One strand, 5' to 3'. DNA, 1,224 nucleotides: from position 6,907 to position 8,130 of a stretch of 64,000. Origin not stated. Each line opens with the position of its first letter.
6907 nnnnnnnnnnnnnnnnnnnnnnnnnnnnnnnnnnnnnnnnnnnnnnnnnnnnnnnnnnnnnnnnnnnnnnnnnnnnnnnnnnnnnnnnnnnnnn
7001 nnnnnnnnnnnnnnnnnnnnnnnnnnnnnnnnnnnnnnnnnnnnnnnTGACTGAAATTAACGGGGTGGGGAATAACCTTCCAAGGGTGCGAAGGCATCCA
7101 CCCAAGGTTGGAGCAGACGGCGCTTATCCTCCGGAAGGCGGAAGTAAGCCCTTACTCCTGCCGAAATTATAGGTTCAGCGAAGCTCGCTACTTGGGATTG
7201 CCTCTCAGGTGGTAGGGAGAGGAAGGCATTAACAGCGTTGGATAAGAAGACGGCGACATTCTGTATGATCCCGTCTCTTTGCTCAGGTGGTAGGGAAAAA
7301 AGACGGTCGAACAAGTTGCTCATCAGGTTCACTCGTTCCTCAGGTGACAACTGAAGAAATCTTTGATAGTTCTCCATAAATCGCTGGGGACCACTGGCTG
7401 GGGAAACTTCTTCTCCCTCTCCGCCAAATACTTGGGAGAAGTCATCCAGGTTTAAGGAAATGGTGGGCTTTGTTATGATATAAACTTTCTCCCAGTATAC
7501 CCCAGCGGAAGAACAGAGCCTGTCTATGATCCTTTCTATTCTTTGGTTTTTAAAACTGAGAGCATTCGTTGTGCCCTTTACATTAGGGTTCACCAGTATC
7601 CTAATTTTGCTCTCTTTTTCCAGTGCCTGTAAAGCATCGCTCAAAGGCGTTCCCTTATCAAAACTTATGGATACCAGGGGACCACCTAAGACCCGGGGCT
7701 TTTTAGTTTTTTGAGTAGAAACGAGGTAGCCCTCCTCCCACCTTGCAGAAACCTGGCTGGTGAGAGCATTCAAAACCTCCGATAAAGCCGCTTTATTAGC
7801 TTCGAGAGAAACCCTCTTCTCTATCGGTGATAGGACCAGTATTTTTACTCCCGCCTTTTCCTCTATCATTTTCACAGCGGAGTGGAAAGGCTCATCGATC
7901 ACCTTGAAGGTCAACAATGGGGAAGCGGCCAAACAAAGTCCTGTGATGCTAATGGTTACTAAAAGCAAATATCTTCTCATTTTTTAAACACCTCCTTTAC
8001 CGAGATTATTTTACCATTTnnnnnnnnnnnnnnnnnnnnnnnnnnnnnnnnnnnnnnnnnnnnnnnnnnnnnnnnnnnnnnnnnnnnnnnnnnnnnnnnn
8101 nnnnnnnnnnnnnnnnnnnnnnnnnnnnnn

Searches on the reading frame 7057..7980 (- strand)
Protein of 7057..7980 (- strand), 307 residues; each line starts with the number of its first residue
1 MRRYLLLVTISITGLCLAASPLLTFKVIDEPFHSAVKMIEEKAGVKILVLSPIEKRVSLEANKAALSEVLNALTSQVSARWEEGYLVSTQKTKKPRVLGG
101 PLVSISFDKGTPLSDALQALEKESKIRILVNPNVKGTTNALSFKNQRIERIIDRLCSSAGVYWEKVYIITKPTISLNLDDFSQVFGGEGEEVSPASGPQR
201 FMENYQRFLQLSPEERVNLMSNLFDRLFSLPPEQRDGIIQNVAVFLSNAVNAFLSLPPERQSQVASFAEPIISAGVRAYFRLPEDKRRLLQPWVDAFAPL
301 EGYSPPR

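Call 18: search_protein_families(library=pfam, proteins=[window:7057-7980:-])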
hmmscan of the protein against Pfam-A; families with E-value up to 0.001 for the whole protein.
window:7057-7980:- (307 aa): 3 families
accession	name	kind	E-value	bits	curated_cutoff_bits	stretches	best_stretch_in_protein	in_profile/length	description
PF16344.10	FecR_C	-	7.2e-06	26.4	24.4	0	109-164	5-62/70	FecR, C-terminal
PF07660.19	STN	-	0.00023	21.4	28.4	0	128-164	3-41/52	Secretin and TonB N terminus short domain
PF11304.13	DUF3106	-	0.00093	20.1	24.3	0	199-243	28-71/104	Protein of unknown function (DUF3106)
